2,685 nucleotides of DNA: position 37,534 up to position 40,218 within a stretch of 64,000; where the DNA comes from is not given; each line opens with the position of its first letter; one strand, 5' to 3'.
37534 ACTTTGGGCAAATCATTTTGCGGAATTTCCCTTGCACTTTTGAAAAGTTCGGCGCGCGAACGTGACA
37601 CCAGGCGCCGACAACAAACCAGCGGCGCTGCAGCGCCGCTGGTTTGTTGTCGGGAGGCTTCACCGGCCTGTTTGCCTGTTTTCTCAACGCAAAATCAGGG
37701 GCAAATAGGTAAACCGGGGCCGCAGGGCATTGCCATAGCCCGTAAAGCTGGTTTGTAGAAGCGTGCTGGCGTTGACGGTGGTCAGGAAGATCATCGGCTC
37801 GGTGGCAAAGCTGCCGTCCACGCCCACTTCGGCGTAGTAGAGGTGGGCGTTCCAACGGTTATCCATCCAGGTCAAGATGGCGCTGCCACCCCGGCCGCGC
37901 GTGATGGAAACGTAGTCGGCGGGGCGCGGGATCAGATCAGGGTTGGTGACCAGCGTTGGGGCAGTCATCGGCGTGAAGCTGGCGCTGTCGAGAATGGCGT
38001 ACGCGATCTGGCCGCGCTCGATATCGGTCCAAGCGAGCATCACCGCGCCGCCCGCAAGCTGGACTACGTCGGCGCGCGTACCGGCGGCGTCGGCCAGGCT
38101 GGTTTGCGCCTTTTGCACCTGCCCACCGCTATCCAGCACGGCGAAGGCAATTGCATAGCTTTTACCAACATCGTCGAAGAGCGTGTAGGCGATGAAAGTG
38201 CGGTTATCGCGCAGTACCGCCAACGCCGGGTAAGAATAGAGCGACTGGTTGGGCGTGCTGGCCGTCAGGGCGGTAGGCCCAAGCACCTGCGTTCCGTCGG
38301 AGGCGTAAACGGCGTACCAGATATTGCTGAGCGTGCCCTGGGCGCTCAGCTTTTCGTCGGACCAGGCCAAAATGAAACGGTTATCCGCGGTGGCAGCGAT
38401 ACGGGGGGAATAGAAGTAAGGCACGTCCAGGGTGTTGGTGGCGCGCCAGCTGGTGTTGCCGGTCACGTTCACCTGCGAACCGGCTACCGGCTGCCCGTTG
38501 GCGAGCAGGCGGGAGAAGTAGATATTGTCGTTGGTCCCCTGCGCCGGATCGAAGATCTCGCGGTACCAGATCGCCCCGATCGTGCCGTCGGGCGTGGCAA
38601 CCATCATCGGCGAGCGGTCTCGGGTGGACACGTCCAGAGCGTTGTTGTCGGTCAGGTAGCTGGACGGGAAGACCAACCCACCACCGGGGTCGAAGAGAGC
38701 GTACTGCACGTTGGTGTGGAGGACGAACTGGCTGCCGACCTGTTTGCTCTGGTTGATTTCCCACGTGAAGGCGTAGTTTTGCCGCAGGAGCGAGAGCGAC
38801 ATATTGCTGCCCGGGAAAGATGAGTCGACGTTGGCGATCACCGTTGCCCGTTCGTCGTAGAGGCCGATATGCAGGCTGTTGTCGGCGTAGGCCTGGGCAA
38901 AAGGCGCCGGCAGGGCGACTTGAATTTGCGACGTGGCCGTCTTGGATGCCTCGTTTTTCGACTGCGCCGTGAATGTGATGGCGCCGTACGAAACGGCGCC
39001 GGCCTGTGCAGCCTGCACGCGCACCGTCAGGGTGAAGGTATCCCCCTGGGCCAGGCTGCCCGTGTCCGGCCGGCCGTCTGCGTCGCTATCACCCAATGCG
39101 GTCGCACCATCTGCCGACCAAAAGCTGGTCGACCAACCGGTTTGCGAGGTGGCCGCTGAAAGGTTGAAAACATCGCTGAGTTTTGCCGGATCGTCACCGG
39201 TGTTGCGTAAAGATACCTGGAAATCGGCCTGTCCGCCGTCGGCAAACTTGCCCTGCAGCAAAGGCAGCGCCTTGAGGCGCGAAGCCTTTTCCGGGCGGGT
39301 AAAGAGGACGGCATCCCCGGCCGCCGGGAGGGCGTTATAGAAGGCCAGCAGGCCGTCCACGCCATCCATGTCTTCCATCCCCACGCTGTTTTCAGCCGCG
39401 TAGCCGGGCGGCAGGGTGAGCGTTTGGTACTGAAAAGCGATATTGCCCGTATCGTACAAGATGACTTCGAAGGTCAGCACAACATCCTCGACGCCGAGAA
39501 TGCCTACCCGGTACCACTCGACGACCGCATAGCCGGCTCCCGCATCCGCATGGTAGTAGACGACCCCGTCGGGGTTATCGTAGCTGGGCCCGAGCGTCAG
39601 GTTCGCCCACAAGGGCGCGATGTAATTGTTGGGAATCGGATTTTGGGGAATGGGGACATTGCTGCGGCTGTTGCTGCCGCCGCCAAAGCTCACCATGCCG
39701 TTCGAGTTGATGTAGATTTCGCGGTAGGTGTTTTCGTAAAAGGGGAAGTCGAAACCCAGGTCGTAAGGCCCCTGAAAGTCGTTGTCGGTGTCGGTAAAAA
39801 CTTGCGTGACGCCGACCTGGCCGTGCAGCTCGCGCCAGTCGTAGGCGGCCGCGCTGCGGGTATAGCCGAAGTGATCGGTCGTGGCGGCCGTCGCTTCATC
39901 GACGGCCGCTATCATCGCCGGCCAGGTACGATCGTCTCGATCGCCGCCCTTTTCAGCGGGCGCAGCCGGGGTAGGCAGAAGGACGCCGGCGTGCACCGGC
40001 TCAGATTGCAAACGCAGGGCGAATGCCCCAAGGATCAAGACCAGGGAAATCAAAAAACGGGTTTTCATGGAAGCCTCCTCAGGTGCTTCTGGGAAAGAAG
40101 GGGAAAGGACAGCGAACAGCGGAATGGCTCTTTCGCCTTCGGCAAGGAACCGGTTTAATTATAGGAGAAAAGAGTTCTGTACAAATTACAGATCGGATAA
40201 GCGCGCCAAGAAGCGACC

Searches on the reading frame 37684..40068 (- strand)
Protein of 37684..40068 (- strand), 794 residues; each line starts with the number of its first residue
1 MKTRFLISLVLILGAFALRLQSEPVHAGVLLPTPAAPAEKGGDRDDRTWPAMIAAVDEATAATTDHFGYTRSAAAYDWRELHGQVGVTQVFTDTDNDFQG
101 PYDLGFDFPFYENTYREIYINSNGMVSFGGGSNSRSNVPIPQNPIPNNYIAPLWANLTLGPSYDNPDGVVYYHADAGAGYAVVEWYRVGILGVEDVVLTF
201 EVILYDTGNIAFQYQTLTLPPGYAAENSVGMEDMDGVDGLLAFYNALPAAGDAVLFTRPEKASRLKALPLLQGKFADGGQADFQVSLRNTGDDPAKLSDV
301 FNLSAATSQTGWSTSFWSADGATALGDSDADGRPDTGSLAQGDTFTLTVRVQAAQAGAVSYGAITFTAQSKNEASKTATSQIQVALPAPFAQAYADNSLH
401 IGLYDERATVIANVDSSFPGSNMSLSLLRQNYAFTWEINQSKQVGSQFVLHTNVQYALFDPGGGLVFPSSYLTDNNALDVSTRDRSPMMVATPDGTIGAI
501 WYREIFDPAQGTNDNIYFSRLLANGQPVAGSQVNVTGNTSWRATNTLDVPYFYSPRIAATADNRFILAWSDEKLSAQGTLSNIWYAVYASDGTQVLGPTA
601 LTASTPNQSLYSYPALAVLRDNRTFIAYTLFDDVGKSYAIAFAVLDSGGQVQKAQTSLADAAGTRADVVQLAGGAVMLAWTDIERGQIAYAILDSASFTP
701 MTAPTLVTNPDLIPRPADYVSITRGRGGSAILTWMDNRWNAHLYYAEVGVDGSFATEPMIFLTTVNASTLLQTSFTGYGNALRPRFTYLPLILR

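Call 6: search_protein_families(library=pfam, proteins=[window:37684-40068:-], max_evalue=0.01)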
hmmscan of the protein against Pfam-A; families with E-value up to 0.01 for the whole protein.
window:37684-40068:- (794 aa): 1 family
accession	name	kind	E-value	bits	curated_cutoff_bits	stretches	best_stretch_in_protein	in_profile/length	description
PF06119.19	NIDO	-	0.0049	17.3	25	0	117-175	2-53/186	Nidogen-like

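Call 35: search_protein_families(library=ncbifam, proteins=[window:37684-40068:-], max_evalue=0.01)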
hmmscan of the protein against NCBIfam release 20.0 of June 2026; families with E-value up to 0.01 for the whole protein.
window:37684-40068:- (794 aa): 0 families
